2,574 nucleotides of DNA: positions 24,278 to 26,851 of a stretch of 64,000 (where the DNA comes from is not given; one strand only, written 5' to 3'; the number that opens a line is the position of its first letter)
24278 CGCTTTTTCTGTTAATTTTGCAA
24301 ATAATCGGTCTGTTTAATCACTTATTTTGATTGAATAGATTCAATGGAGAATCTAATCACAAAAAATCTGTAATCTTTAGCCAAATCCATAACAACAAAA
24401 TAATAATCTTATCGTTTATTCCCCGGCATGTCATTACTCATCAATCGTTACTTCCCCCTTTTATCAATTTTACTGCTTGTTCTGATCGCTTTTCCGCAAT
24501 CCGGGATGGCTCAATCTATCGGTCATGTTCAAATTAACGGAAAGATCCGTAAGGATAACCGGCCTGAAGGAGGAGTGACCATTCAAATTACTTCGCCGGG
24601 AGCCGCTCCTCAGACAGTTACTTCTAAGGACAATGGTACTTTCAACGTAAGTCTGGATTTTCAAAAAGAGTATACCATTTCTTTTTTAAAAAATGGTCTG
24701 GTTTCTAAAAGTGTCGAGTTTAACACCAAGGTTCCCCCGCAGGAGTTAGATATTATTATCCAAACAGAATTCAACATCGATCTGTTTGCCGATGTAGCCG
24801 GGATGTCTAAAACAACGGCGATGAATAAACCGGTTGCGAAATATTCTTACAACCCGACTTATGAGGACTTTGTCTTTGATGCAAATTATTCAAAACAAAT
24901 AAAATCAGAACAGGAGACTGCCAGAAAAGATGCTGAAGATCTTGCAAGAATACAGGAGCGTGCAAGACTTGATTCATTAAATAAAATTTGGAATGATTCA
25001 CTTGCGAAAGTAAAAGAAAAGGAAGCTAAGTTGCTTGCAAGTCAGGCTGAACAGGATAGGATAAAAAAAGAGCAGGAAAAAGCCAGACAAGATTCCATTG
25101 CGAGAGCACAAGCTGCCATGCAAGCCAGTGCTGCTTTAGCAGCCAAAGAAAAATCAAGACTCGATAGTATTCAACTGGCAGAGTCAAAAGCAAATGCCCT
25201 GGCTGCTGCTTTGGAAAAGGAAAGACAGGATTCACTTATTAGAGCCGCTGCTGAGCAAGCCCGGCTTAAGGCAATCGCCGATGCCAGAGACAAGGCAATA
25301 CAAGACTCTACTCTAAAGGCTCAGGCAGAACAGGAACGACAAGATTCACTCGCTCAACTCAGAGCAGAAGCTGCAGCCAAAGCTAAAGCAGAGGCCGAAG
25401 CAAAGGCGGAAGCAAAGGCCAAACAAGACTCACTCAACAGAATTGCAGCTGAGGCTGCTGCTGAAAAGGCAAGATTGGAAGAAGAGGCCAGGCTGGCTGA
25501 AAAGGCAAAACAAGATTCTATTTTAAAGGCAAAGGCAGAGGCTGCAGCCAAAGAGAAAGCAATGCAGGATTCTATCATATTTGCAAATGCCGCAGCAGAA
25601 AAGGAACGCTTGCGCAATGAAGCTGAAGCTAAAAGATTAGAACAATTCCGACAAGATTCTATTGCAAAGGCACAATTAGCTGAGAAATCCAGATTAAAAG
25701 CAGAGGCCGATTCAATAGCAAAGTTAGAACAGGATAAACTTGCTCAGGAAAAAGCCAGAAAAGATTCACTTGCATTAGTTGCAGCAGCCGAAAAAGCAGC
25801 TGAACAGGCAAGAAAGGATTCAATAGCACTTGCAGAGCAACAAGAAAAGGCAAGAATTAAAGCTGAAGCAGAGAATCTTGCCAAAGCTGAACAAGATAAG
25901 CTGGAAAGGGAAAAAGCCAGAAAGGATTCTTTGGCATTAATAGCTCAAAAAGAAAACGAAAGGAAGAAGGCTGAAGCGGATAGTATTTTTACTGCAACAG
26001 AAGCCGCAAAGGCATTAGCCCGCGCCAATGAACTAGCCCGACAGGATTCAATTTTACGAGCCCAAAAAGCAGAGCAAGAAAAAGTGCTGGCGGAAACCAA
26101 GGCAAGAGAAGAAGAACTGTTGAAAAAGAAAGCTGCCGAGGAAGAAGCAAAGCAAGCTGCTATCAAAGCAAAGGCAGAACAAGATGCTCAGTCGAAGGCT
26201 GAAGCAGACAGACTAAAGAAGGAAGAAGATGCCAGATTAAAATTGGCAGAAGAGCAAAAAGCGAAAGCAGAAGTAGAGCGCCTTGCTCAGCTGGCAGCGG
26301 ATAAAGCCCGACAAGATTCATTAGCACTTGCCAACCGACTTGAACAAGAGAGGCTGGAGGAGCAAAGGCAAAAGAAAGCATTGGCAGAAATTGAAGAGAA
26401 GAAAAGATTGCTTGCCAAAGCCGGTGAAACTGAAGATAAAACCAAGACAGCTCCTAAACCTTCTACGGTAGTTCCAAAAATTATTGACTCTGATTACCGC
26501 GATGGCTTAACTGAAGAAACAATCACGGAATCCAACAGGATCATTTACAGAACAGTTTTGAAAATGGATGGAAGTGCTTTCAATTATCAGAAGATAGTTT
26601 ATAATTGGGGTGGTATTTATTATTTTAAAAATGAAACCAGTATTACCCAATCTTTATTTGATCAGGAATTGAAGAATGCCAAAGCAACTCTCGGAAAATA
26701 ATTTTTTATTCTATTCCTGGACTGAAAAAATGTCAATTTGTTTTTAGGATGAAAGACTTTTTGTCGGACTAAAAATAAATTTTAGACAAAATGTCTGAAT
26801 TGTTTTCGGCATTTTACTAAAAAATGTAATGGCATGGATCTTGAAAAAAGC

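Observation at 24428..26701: Secreted 757-aa coiled-coil protein with ~17 copies of a [RK][QK]DS[IL] motif embedded in an Ala/Lys/Glu/Gln-rich helix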

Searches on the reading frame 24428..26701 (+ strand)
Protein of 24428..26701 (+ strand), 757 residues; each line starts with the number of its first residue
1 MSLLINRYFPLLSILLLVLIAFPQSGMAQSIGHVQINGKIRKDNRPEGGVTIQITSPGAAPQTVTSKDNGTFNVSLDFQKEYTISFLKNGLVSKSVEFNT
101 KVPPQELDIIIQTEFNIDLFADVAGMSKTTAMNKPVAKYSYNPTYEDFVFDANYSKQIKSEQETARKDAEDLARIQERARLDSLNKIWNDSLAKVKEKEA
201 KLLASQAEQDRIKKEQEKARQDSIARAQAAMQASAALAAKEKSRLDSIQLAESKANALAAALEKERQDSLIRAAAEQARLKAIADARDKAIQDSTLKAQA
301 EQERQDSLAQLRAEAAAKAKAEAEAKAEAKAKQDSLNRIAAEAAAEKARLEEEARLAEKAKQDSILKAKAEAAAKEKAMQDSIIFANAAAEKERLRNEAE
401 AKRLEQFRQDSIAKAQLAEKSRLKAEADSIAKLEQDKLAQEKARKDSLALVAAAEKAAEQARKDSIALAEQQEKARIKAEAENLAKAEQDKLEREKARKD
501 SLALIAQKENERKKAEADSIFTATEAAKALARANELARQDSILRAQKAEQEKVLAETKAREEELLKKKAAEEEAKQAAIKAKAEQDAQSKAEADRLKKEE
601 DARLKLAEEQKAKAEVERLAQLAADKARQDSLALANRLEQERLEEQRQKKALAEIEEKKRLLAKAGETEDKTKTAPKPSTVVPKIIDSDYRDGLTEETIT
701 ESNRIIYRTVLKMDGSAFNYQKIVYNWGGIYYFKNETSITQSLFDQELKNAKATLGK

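Call 4: search_protein_families(library=pfam, proteins=[window:24428-26701:+], max_evalue=1)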
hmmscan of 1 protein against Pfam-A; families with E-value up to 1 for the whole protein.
window:24428-26701:+ (757 aa): 2 families
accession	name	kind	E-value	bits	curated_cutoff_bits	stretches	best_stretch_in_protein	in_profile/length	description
PF13620.12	CarboxypepD_reg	-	0.0011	19.7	32.3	1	35-97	1-65/82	Carboxypeptidase regulatory-like domain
PF13715.12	CarbopepD_reg_2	-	0.15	12.5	32.2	1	36-110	1-73/88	CarboxypepD_reg-like domain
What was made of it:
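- Checked: The CarboxypepD_reg match of this protein is below Pfam's threshold (19.7 vs 32.3 bits, call 4).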

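Call 5: search_protein_families(library=ncbifam, proteins=[window:24428-26701:+], max_evalue=1)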
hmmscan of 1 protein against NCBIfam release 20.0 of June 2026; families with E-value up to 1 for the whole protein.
window:24428-26701:+ (757 aa): 0 families
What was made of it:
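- On TolA: No Pfam or NCBIfam TolA hit at E<=1 (calls 4, 5).
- On FimV: No such Pfam or NCBIfam hits (calls 4, 5).
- There is no lipobox and no T9SS CTD (calls 4, 5). No TolA or FimV model matches at E<=1 (calls 4, 5).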

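Call 8: find_homologous_proteins(query=window:24428-26701:+, max_evalue=0.00001)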
Query window:24428-26701:+ (757 aa): 76 proteins with E <= 0.00001 among 8000 candidates.
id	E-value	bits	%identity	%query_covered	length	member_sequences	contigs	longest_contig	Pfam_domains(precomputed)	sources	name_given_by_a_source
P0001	1.2e-179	617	52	97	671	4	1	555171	PF13620.13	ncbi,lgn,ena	ncbi:MAG: hypothetical protein U0073_00760 [Bacteroidia bacterium]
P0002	3.2e-172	593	49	100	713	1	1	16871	PF13620.13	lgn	-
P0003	1.2e-156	541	42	100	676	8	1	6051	-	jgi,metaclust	metaclust:\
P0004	3.0e-156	540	48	77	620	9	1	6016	-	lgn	-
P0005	6.2e-156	539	61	40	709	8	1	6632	PF13620.13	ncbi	-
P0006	5.5e-150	519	45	99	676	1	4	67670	-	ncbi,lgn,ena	-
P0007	7.3e-150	519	45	99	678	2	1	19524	-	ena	-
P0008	2.7e-147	510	48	98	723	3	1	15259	PF13620.13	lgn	-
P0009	1.1e-145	505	41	98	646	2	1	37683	-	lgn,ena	-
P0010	4.7e-141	490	42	100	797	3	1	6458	PF13620.13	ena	-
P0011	9.1e-139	482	43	98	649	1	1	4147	-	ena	-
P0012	9.9e-135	469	44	100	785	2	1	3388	PF13715.13,PF13620.13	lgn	-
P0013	2.2e-124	435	41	99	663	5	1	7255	PF13620.13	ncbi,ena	-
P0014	9.9e-124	432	44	99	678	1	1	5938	PF13620.13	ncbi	ncbi:MAG: hypothetical protein ACKO1U_05255 [Bacteroidota bacterium]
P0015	3.8e-122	427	40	99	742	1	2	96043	-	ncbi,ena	-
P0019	2.8e-118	414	45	66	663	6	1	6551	PF13620.13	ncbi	ncbi:MAG: hypothetical protein RIQ47_40 [Bacteroidota bacterium]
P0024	2.5e-108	382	37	96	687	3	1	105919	PF13620.13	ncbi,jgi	ncbi:MAG: hypothetical protein RL213_59 [Bacteroidota bacterium]|jgi:hypothetical protein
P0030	9.1e-89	317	37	98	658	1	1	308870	-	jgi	jgi:hypothetical protein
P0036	3.1e-49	186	33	97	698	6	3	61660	-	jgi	jgi:hypothetical protein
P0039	8.7e-27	112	-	-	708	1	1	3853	PF13620.13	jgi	jgi:hypothetical protein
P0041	1.8e-19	88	34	48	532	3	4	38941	PF13620.13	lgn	-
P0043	2.9e-18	84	36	38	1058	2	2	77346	PF13715.13,PF13620.13,PF17210.10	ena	-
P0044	3.6e-18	84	31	23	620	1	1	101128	PF13620.13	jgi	-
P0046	1.3e-17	82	32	21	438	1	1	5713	PF13715.13,PF13620.13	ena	-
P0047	2.8e-16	78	-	-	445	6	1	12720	PF13620.13,PF17210.10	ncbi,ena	-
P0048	6.5e-16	76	28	16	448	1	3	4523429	PF13620.13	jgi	jgi:hypothetical protein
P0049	1.2e-15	75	40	8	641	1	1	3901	PF13715.13,PF13620.13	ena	-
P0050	1.3e-15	75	29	30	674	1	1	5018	PF13715.13,PF13620.13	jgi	jgi:hypothetical protein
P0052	4.5e-14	70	33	49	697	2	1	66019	PF02494.23,PF13385.14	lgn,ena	-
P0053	9.3e-14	69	32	21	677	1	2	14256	PF13715.13,PF13620.13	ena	-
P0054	1.1e-12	66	-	-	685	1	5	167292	PF13715.13,PF13620.13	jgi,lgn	jgi:hypothetical protein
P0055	5.1e-12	64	45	8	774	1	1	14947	PF13620.13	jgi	jgi:hypothetical protein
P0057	5.4e-11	60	34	57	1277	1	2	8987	PF13715.13,PF13620.13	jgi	-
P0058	9.9e-11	59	30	20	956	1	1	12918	PF25575.1,PF10952.16,PF19512.5,PF13620.13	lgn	-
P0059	1.8e-10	58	31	23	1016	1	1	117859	PF10952.16,PF07719.24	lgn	-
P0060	2.2e-10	58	56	4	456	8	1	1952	PF13620.13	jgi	jgi:hypothetical protein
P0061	4.3e-10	57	33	17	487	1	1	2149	PF13620.13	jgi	jgi:hypothetical protein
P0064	1.5e-9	55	32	50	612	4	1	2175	PF13620.13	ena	-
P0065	1.9e-9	55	31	21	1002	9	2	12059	PF13414.13,PF00515.35,PF10952.16,PF13424.13,PF13428.13,PF07719.24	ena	-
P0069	1.0e-8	53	33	78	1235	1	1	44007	PF13620.13,PF22904.4,PF17210.10,PF02389.21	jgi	jgi:membrane protein involved in colicin uptake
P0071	5.2e-7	47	34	49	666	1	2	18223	PF13620.13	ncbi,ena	-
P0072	7.6e-7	46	28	18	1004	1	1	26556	PF25575.1,PF21154.3,PF10952.16,PF07719.24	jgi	jgi:hypothetical protein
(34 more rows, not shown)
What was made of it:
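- On CarboxypepD_reg (PF13620) domain: The sequence score is 19.7 bits, below the cut-off of 32.3 (call 4), but homologues carry precomputed PF13620 hits (call 8).
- One distant relative is labelled 'membrane protein involved in colicin uptake' by its source (call 8).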

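Call 9: search_solved_structures(query=window:24428-26701:+, max_evalue=1)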
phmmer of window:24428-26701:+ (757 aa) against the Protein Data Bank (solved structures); distinct sequences matched with E-value up to 1: 3.
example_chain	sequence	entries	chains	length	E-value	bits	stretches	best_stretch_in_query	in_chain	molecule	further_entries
1hr7_B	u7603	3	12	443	0.53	12.2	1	25-122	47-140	MITOCHONDRIAL PROCESSING PEPTIDASE BETA SUBUNIT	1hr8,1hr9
1hr6_B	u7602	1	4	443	0.54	12.2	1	25-122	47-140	MITOCHONDRIAL PROCESSING PEPTIDASE BETA SUBUNIT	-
5uk3_A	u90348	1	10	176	0.78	11.6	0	149-192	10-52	Uncharacterized protein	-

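Call 11: search_protein_families(library=pfam, proteins=[P0058, P0072, P0069, P0043, P0057, P0059, P0052, P0065], max_evalue=0.01)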
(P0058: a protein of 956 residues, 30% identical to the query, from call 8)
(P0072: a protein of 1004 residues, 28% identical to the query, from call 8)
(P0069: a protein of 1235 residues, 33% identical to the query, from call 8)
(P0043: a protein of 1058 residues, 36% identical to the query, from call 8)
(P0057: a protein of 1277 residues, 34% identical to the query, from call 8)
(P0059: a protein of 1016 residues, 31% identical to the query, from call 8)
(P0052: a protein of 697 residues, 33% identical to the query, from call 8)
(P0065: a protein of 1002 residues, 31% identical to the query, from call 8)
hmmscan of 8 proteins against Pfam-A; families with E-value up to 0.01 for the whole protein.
P0058 (956 aa): 9 families
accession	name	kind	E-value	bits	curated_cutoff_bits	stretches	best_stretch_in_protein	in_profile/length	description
PF25575.1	TPR_BSK1_C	-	1.1e-09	38.6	42.2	0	231-290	21-75/118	Serine/threonine-protein kinase BSK1-like, TPR repeats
PF13620.12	CarboxypepD_reg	-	8.2e-06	26.5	32.3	1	28-90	2-67/82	Carboxypeptidase regulatory-like domain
PF19512.4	DUF6046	-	6.4e-05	23.4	27.4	0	781-809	46-74/122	Domain of unknown function (DUF6046)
PF07719.23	TPR_2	-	0.00022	21.5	27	0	835-858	7-30/34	Tetratricopeptide repeat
PF13715.12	CarbopepD_reg_2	-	0.0041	17.5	32.2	1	39-93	14-65/88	CarboxypepD_reg-like domain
PF25770.1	CC_CEP63-bind_CEP152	-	0.0042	17.4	23.9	0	607-618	3-14/51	CEP152, CEP63 binding coiled coil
PF24343.1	OB_DEPS-1_1st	-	0.0044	18.1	27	0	773-837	12-63/84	P-granule-associated protein DEPS-1, first OB-fold domain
PF17900.6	Peptidase_M1_N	-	0.0044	17.6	25.8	0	520-559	71-110/186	Peptidase M1 N-terminal domain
PF17210.9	SdrD_B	-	0.0059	17.2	29.7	0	34-81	20-67/112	SdrD B-like domain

P0072 (1004 aa): 7 families
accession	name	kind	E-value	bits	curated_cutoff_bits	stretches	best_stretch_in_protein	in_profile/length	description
PF07719.23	TPR_2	-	9.1e-16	57.1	27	0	757-783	7-33/34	Tetratricopeptide repeat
PF25575.1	TPR_BSK1_C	-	4.4e-13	49.6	42.2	0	509-569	9-72/118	Serine/threonine-protein kinase BSK1-like, TPR repeats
PF21154.2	RPN7_PSMD6_C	-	2e-05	24.4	26.9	0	255-263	2-10/23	26S proteasome regulatory subunit RPN7/PSMD6 C-terminal helix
PF24343.1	OB_DEPS-1_1st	-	6.9e-05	23.9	27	0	419-475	14-62/84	P-granule-associated protein DEPS-1, first OB-fold domain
PF00515.34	TPR_1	-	0.0011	19.1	27.8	0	186-207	12-33/34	Tetratricopeptide repeat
PF13620.12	CarboxypepD_reg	-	0.0014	19.4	32.3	1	37-91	10-65/82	Carboxypeptidase regulatory-like domain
PF13414.12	TPR_11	-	0.0098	16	26.8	0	186-207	5-26/42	TPR repeat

P0069 (1235 aa): 6 families
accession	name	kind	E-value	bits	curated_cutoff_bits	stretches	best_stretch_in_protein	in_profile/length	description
PF13620.12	CarboxypepD_reg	-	4.6e-18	65.8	32.3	2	26-80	2-58/82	Carboxypeptidase regulatory-like domain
PF02389.20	Cornifin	-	1.6e-14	54.7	34.8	0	963-1049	27-113/135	Cornifin (SPRR) family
PF17210.9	SdrD_B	-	5.7e-06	26.9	29.7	0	438-475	14-52/112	SdrD B-like domain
PF13414.12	TPR_11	-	3.3e-05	23.9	26.8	1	591-613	4-26/42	TPR repeat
PF00515.34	TPR_1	-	5.5e-05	23.2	27.8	0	389-407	15-33/34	Tetratricopeptide repeat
PF07719.23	TPR_2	-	5.9e-05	23.3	27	0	175-202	6-33/34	Tetratricopeptide repeat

P0043 (1058 aa): 3 families
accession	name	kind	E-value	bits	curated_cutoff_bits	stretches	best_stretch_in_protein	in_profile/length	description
PF13620.12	CarboxypepD_reg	-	5.5e-17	62.3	32.3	2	18-90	8-81/82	Carboxypeptidase regulatory-like domain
PF13715.12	CarbopepD_reg_2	-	2.1e-07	31.3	32.2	1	12-91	3-75/88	CarboxypepD_reg-like domain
PF17210.9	SdrD_B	-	4.2e-06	27.4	29.7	0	109-159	21-70/112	SdrD B-like domain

P0057 (1277 aa): 2 families
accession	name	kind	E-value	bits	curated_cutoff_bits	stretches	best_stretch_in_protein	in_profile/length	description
PF13620.12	CarboxypepD_reg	-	4.6e-14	53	32.3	2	25-103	4-81/82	Carboxypeptidase regulatory-like domain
PF13715.12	CarbopepD_reg_2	-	3e-10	40.4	32.2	1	32-116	9-87/88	CarboxypepD_reg-like domain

P0059 (1016 aa): 4 families
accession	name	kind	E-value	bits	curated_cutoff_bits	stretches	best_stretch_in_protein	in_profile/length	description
PF07719.23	TPR_2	-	9e-11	41.5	27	0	838-868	3-33/34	Tetratricopeptide repeat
PF13620.12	CarboxypepD_reg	-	0.00015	22.5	32.3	1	29-87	4-63/82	Carboxypeptidase regulatory-like domain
PF13414.12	TPR_11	-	0.00025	21.1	26.8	0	311-334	1-24/42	TPR repeat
PF13181.12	TPR_8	-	0.004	17.7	25.7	0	777-804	6-33/34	Tetratricopeptide repeat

P0052 (697 aa): 2 families
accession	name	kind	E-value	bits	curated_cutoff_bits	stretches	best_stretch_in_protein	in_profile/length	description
PF02494.22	HYR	-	2.5e-23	82.6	21.7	2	326-407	2-81/81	HYR domain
PF13385.13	Laminin_G_3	-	3.1e-19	70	27.6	1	68-233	1-151/151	Concanavalin A-like lectin/glucanases superfamily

P0065 (1002 aa): 10 families
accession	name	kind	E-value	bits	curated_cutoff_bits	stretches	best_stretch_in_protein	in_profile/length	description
PF07719.23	TPR_2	-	2.7e-18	64.9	27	0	562-583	8-29/34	Tetratricopeptide repeat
PF00515.34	TPR_1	-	1.3e-13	50.5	27.8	1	564-584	10-30/34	Tetratricopeptide repeat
PF13414.12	TPR_11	-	6.7e-13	48.5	26.8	2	563-586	2-25/42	TPR repeat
PF13428.12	TPR_14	-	8.2e-06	26.5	23.5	0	560-584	6-30/44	Tetratricopeptide repeat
PF13424.12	TPR_12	-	1.2e-05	25.9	30.1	0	561-584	9-32/77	Tetratricopeptide repeat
PF13620.12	CarboxypepD_reg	-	5e-05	24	32.3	1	15-74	2-62/82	Carboxypeptidase regulatory-like domain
PF13176.12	TPR_7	-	0.0022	18.4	27.9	0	568-585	12-29/36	Tetratricopeptide repeat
PF13181.12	TPR_8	-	0.0023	18.4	25.7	0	561-587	7-33/34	Tetratricopeptide repeat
PF13432.12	TPR_16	-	0.0031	18.4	32.7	0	560-582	36-58/65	Tetratricopeptide repeat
PF25575.1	TPR_BSK1_C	-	0.0051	17.1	42.2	0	625-678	45-98/118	Serine/threonine-protein kinase BSK1-like, TPR repeats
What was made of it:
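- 24524..24877 (+): N-terminal beta-sandwich module, aa 33-150: CarboxypepD_reg/transthyretin-like domain plus a conserved extension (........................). Pfam PF13620 matches aa 35-97 at E 1e-3, below threshold (call 4); homologues hit PF13620 (calls 8, 11).
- One relative carries Laminin_G_3 and HYR domains, which I recall (unchecked) as typical of surface proteins (call 11).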

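Call 21: find_encoding_contigs(protein=P0001, flank=8000, max_places=2)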
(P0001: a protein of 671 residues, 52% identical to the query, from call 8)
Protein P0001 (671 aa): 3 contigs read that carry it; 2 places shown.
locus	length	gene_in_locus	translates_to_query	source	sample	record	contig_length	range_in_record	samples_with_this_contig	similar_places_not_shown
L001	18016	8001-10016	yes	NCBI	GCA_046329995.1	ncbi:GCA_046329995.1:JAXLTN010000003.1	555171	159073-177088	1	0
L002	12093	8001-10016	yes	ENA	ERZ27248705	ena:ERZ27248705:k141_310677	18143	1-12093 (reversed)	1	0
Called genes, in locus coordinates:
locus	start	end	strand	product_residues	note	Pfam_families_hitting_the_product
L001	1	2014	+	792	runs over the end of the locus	PF13620:CarboxypepD_reg, PF13715:CarbopepD_reg_2, PF07715:Plug, PF00593:TonB_dep_Rec_b-barrel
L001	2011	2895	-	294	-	-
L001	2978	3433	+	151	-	PF01980:TrmO_N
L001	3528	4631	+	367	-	PF18962:Por_Secre_tail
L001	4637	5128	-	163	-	PF00885:DMRL_synthase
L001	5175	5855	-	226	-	PF13429:TPR_15 (weak), PF25062:ARM_TT21_N (weak), PF12895:ANAPC3 (weak), PF00515:TPR_1 (weak), PF07719:TPR_2 (weak), PF13181:TPR_8 (weak), PF13432:TPR_16 (weak), PF14559:TPR_19 (weak), +9 more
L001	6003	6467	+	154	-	PF16267:DUF4920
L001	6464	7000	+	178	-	PF08534:Redoxin (weak), PF00578:AhpC-TSA, PF13905:Thioredoxin_8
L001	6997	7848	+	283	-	PF00682:HMGL-like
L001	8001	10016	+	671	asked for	PF13620:CarboxypepD_reg (weak)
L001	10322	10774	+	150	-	PF00011:HSP20, PF17886:ArsA_HSP20 (weak)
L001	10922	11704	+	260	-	PF01975:SurE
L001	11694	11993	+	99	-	-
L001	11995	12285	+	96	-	-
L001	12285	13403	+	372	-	PF02684:LpxB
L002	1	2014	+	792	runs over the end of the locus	PF13620:CarboxypepD_reg, PF13715:CarbopepD_reg_2, PF07715:Plug, PF00593:TonB_dep_Rec_b-barrel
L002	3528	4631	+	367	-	PF18962:Por_Secre_tail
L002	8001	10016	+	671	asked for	PF13620:CarboxypepD_reg (weak)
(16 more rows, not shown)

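Call 22: find_encoding_contigs(protein=P0030, flank=6000, max_places=1)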
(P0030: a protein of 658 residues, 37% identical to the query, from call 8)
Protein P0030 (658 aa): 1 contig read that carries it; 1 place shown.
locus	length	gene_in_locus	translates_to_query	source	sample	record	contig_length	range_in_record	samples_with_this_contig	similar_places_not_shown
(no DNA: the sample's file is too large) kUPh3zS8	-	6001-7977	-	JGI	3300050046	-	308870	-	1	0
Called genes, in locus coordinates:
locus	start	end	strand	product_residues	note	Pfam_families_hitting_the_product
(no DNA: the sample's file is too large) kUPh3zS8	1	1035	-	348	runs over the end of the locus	PF00487:FA_desaturase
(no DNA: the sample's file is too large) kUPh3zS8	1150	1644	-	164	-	-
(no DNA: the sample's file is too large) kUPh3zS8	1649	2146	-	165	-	PF00072:Response_reg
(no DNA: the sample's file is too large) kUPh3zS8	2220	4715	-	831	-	PF13491:FtsK_4TM, PF17854:FtsK_alpha, PF01580:FtsK_SpoIIIE, PF09397:FtsK_gamma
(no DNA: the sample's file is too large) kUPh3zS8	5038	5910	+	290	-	PF00682:HMGL-like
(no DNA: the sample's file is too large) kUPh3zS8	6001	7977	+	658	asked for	-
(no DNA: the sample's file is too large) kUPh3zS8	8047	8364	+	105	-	PF01906:YbjQ_1, PF23025:YbjQ_2 (weak)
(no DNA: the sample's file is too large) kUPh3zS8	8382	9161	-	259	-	PF10988:DUF2807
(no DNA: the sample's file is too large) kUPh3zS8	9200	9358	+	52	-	-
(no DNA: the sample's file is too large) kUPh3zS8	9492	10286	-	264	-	PF13852:DUF4197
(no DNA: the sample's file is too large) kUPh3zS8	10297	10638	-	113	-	-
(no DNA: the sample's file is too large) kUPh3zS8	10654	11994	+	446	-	PF18962:Por_Secre_tail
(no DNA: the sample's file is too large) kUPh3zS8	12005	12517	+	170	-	PF20221:DUF6580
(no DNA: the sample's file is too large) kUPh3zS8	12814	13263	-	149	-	PF00583:Acetyltransf_1, PF13673:Acetyltransf_10, PF13508:Acetyltransf_7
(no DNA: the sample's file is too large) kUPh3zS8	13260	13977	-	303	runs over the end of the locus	PF00291:PALP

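Call 23: find_encoding_contigs(protein=P0024, flank=6000, max_places=1)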
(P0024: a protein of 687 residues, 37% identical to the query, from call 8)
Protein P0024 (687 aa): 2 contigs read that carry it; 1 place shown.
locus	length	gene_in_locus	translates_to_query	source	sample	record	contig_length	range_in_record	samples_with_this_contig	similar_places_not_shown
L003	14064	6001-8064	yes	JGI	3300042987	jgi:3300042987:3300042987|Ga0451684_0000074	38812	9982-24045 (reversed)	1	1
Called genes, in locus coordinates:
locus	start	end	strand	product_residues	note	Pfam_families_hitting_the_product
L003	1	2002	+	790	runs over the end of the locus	PF13620:CarboxypepD_reg, PF13715:CarbopepD_reg_2, PF07715:Plug, PF00593:TonB_dep_Rec_b-barrel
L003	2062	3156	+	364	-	PF18962:Por_Secre_tail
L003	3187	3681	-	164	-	PF00885:DMRL_synthase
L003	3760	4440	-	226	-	PF12895:ANAPC3 (faint), PF13181:TPR_8 (faint), PF21033:RMD1-3 (faint), PF14559:TPR_19 (faint), PF13174:TPR_6 (faint), PF00515:TPR_1 (weak), PF07719:TPR_2 (weak), PF13432:TPR_16 (weak), +4 more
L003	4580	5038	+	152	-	PF16267:DUF4920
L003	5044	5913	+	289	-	PF00682:HMGL-like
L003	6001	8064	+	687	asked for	PF13620:CarboxypepD_reg (faint)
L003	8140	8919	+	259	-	PF01975:SurE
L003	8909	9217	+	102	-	-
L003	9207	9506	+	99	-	-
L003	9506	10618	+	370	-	PF02684:LpxB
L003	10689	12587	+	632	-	PF13567:DUF4131, PF03772:Competence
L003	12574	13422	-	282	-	PF00753:Lactamase_B, PF23023:Anti-Pycsar_Apyc1 (weak)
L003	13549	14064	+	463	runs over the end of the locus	PF01225:Mur_ligase, PF08245:Mur_ligase_M, PF02875:Mur_ligase_C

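Call 24: find_encoding_contigs(protein=P0036, flank=6000, max_places=1)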
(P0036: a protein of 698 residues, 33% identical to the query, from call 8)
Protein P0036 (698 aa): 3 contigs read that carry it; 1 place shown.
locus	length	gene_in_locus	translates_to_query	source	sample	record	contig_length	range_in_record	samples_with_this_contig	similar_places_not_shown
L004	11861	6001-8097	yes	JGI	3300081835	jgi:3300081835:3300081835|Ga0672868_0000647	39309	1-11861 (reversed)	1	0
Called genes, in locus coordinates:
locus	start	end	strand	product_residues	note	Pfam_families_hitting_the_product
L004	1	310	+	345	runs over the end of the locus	PF19572:PorV (faint)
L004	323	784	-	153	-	PF01668:SmpB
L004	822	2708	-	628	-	PF01566:Nramp, PF00582:Usp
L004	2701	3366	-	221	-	PF01325:Fe_dep_repress, PF02742:Fe_dep_repr_C, PF04023:FeoA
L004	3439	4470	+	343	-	PF01180:DHO_dh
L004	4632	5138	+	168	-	PF16267:DUF4920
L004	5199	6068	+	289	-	PF00682:HMGL-like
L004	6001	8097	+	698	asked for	-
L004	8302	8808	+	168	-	PF18962:Por_Secre_tail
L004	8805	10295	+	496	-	PF18962:Por_Secre_tail (weak)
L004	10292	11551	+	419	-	PF18962:Por_Secre_tail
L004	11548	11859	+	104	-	?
